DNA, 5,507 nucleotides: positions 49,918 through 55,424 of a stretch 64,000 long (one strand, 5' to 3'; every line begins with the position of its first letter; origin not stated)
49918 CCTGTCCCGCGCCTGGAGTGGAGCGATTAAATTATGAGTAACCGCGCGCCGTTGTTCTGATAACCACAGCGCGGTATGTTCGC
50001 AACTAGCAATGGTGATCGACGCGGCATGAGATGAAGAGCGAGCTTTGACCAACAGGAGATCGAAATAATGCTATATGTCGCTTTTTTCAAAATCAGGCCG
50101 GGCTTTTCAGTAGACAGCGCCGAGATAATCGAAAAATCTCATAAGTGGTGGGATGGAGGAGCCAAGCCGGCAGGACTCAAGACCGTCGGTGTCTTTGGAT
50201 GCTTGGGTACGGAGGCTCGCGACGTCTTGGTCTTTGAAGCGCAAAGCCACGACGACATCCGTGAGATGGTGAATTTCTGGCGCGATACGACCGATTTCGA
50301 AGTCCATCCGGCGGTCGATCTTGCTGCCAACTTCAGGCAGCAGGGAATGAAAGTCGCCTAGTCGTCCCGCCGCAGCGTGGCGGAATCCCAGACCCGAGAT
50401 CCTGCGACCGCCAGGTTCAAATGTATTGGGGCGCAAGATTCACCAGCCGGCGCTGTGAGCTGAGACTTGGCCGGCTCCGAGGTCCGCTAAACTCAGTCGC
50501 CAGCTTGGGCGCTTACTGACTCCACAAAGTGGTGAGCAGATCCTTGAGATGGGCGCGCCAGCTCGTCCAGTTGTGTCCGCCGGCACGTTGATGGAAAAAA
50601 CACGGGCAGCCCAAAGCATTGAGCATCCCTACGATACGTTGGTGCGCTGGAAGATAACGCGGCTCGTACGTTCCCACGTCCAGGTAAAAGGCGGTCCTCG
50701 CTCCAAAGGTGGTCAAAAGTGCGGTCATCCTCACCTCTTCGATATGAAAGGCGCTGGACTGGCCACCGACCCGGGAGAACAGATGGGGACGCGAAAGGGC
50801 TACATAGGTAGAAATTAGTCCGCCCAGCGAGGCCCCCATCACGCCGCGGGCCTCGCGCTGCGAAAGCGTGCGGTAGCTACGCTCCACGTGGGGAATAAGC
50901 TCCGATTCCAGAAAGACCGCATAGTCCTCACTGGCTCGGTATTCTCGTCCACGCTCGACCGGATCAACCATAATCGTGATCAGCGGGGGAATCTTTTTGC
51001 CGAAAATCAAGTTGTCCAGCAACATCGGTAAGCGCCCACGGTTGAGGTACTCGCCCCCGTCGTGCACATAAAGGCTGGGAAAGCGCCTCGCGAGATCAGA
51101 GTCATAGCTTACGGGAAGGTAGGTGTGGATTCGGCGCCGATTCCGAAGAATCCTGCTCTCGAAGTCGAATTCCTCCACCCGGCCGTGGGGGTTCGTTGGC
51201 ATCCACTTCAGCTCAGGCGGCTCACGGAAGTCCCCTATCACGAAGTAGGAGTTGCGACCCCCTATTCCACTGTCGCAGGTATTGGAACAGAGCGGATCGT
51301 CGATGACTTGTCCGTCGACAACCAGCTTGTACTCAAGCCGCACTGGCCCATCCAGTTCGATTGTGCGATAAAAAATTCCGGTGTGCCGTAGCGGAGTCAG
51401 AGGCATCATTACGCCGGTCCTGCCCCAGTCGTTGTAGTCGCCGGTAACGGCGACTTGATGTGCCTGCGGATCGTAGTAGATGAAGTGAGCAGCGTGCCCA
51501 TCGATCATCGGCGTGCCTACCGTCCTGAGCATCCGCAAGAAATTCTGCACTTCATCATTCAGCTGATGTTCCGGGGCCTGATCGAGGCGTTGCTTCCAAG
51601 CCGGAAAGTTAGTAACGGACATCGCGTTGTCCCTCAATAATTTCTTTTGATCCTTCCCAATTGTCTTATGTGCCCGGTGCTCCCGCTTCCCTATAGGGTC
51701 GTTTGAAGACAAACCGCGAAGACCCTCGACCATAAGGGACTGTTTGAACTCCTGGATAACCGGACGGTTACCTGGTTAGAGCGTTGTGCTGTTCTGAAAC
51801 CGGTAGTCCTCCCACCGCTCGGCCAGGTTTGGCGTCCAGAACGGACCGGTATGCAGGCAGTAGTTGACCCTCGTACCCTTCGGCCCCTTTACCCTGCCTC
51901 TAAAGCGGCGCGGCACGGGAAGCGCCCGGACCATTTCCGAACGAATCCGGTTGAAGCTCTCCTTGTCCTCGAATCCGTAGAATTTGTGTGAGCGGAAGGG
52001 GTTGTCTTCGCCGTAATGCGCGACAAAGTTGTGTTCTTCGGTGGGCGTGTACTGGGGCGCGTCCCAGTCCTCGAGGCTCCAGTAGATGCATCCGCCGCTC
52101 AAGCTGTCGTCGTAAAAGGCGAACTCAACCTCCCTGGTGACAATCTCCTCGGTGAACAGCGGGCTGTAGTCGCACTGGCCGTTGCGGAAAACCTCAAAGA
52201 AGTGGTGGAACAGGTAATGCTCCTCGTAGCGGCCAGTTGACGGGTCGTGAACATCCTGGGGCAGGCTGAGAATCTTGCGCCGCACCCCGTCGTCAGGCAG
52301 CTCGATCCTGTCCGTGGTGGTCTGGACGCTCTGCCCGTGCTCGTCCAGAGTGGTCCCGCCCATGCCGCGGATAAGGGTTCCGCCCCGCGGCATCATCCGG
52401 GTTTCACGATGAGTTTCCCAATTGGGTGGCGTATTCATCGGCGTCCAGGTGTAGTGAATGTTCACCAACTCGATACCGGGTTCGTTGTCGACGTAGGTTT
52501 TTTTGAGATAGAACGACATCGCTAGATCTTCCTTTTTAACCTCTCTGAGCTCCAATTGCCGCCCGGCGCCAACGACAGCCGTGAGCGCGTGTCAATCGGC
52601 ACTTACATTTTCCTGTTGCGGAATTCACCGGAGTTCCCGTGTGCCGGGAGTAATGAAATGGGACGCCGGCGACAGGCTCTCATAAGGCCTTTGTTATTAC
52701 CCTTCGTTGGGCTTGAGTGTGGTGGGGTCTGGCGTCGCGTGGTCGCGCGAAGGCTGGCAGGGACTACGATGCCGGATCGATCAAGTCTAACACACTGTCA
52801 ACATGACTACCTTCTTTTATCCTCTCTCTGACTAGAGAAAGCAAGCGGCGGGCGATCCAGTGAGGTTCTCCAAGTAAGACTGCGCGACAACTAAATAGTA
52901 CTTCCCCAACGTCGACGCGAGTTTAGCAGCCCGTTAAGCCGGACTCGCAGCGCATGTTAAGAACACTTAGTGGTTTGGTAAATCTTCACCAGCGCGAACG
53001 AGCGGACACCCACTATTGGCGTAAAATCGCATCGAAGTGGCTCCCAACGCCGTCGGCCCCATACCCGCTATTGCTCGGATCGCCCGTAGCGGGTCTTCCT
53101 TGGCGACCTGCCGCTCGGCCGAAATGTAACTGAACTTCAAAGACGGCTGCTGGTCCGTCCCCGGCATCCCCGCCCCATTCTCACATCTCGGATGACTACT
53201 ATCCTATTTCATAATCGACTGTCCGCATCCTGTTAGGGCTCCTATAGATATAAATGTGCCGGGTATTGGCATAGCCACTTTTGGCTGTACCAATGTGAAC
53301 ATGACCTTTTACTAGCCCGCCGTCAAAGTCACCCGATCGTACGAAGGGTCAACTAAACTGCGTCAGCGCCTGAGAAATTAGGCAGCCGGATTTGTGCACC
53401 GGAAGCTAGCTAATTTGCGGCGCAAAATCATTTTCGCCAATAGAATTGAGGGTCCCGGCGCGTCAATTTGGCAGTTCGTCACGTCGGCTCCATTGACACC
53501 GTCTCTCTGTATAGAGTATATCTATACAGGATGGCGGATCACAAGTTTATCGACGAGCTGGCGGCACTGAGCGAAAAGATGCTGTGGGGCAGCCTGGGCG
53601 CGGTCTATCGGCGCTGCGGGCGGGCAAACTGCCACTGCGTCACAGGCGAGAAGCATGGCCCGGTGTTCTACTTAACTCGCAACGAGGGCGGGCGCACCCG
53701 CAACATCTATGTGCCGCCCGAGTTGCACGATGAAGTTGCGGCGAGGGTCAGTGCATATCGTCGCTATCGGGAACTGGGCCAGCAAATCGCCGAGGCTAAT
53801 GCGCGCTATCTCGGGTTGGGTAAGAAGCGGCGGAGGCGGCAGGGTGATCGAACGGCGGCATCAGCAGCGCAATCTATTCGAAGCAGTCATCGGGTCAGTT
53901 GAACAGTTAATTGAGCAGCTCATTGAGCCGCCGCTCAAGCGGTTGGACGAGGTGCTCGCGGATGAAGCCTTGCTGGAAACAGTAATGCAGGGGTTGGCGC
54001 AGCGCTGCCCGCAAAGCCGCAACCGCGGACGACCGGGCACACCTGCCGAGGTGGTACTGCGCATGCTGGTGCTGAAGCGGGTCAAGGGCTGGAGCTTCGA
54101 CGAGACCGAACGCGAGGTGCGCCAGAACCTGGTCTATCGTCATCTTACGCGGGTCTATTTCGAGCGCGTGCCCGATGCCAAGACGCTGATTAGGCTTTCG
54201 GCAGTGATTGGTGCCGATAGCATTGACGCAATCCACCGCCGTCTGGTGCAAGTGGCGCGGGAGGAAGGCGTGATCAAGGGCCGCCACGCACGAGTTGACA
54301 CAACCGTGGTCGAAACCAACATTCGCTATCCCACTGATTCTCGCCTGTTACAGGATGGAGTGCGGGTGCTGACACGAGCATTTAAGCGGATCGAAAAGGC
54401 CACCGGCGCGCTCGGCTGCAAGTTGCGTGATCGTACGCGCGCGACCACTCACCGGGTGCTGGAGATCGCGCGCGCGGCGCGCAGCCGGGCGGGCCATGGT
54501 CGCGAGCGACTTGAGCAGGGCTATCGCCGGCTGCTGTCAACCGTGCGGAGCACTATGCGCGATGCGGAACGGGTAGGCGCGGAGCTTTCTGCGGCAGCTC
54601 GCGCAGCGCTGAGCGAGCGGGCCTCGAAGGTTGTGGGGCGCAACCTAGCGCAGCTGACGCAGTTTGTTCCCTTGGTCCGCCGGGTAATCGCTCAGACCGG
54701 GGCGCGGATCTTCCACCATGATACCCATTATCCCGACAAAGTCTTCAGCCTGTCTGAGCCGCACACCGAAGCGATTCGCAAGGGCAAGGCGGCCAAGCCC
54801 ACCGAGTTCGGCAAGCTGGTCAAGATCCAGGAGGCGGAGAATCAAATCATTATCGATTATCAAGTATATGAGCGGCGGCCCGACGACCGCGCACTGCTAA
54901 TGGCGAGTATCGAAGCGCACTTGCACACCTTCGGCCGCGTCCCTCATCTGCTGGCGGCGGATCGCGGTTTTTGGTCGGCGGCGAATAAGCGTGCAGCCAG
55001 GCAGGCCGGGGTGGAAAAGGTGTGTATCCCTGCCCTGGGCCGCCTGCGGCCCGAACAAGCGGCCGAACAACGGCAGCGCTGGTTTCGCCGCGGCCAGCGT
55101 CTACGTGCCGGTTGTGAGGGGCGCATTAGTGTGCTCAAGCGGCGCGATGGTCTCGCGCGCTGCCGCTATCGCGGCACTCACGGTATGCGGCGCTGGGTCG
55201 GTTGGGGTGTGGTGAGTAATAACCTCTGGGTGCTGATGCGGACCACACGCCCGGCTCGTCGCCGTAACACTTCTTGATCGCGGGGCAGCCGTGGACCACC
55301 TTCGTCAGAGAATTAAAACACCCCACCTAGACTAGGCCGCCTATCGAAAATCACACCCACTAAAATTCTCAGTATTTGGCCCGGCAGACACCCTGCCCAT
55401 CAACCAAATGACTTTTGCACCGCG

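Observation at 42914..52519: Three paralogs of a protein family I cannot place, embedded in a stress-gene neighbourhood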

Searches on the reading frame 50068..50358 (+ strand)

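Call 18: search_protein_families(library=pfam, proteins=[window:50068-50358:+], max_evalue=0.01)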
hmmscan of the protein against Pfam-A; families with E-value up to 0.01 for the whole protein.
window:50068-50358:+ (97 aa): 1 family
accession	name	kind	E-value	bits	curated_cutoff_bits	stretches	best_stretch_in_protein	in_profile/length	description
PF11746.14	DUF3303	-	9.7e-08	32.5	21.2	1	1-86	1-82/92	Domain of unknown function (DUF3303)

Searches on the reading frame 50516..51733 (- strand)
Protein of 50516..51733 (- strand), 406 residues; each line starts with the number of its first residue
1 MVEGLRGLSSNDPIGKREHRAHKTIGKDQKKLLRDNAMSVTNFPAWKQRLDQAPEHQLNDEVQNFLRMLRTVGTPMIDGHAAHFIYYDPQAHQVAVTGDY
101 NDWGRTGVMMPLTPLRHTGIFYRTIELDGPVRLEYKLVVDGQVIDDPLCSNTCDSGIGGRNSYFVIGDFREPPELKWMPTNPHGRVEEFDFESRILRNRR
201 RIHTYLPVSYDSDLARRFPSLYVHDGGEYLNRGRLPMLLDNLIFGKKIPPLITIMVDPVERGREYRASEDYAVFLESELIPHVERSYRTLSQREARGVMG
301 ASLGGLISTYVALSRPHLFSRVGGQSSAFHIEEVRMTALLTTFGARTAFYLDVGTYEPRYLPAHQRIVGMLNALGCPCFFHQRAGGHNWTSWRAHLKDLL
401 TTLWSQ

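Call 6: search_protein_families(library=pfam, proteins=[window:50516-51733:-], max_evalue=1)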
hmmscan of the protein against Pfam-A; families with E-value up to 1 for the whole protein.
window:50516-51733:- (406 aa): 5 families
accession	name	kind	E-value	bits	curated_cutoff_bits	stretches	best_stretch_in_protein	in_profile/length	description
PF00756.26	Esterase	-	3.4e-21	76.6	22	1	194-399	2-247/251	Putative esterase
PF16561.11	AMPK1_CBM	-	0.00029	21.4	26.8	1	85-154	5-68/85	Glycogen recognition site of AMP-activated protein kinase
PF02922.24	CBM_48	-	0.0035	18.1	22.4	1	82-141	13-70/83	Carbohydrate-binding module 48 (Isoamylase N-terminal domain)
PF00561.26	Abhydrolase_1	-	0.025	14.7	25.8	1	291-353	67-131/245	alpha/beta hydrolase fold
PF05643.16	GNA1162-like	-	0.19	11.7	25.9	1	323-360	60-97/185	Putative lipoprotein GNA1162-like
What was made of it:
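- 50513..51733 (-): CE1-type esterase with an N-terminal CBM48-like module, downstream of C. It is a conserved partner of B/C-type genes. The true start may be Met38 at 51622. Pfam Esterase PF00756 E=3.4e-21, AMPK1_CBM 2.9e-4, CBM_48 3.5e-3 (call 6).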

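Call 7: search_protein_families(library=ncbifam, proteins=[window:50516-51733:-], max_evalue=1)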
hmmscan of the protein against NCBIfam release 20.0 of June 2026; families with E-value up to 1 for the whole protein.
window:50516-51733:- (406 aa): 6 families
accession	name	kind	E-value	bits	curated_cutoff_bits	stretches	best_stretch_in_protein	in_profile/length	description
NF007758.0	PRK10439.1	equivalog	7.2e-26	91.1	222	1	141-406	140-413/418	enterochelin esterase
NF041944.1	Xylase_Ferestase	equivalog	2.9e-17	62.1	1200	1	133-328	418-623/694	bifunctional endo-1,4-beta-xylanase/feruloyl esterase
NF058612.1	GTNG0744Estse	equivalog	4.3e-12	46.5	450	1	183-330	5-157/242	GTNG_0744 family esterase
NF008967.0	PRK12313.1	equivalog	0.013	13.9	577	1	80-126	38-81/633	1,4-alpha-glucan branching protein GlgB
NF009221.0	PRK12568.1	equivalog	0.031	12.3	1270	1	49-143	121-215/745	1,4-alpha-glucan branching enzyme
NF003811.1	PRK05402.1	equivalog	0.035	12.6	741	1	78-111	27-60/619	1,4-alpha-glucan branching protein GlgB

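Call 69: search_solved_structures(query=window:50516-51733:-, max_evalue=0.00001)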
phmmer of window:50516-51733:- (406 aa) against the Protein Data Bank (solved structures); distinct sequences matched with E-value up to 0.00001: 17.
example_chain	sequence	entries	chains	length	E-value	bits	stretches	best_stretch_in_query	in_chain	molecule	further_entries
6ne9_A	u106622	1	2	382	2.8e-21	79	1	135-401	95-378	Isoamylase protein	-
7b5v_A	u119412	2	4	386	3e-21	78.9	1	135-400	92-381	Carbohydrate Esterase family 1 protein with an N-terminal carbohydrate binding module fami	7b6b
6mot_A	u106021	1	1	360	1.3e-20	76.8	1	180-403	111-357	Isoamylase N-terminal domain protein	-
6mou_A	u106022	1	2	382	1.5e-20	76.6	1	180-403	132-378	Isoamylase N-terminal domain protein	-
6rzo_B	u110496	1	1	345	3.1e-19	72.2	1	135-337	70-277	Ferulic acid esterase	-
6rzo_A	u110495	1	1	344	3.2e-19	72.2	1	135-337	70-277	Ferulic acid esterase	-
8bbp_A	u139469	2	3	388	3.3e-19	72.1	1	70-401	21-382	Ferulic acid esterase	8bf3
8bbp_B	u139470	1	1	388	3.4e-19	72.1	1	70-401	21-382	Ferulic acid esterase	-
6rzn_A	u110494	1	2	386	3.5e-19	72.1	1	70-401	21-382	Ferulic acid esterase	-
2b20_A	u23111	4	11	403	4.8e-14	55.1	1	141-405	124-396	enterochelin esterase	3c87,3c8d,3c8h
7xrt_A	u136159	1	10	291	1.7e-13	53.3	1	184-325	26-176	Ferulic acid esterase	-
7xrv_A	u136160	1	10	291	4.3e-13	52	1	184-325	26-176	Ferulic acid esterase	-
5vol_A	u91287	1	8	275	6.5e-13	51.4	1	181-333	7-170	Putative esterase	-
3mga_A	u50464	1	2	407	4.2e-12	48.7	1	142-405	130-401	Enterochelin esterase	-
1jjf_A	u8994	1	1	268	1.6e-10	43.6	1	182-329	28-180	ENDO-1,4-BETA-XYLANASE Z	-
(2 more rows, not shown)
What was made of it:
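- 50513..51733 (-): Closest solved relatives are the CBM48-CE1 esterases 7B5V, 6RZN and 6NE9 at about 3e-21, with Fes 2B20 at 5e-14 (call 69).
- The esterase is closest to feruloyl/acetyl-xylan CE1 esterases and next to enterochelin esterase (calls 7, 69).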

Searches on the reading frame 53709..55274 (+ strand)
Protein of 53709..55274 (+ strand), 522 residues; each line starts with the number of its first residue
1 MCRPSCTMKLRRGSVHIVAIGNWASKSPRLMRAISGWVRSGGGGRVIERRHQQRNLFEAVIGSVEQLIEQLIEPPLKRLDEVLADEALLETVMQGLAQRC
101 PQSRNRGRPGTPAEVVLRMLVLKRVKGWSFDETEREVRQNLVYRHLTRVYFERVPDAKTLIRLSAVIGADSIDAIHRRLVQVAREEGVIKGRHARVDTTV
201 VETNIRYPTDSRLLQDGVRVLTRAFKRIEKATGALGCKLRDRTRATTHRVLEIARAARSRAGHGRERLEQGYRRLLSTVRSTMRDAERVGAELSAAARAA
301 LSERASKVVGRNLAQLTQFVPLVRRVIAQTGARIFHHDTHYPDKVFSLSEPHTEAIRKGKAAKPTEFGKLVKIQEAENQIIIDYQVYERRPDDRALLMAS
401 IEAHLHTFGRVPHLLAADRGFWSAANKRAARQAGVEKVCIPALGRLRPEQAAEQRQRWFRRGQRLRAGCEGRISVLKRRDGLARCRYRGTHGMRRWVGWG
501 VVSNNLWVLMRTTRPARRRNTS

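Call 18: search_protein_families(library=pfam, proteins=[window:53709-55274:+], max_evalue=0.01)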
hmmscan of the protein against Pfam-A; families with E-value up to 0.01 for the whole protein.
window:53709-55274:+ (522 aa): 3 families
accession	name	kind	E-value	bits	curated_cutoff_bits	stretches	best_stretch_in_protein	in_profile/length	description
PF05598.16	DUF772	-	1.1e-09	38.6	23.1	1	107-165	1-62/74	Transposase domain (DUF772)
PF13751.12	DDE_Tnp_1_6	-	0.00017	22.3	25.1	1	444-506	58-121/125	Transposase DDE domain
PF01609.27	DDE_Tnp_1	-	0.0015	18.7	23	1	375-497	43-191/200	Transposase DDE domain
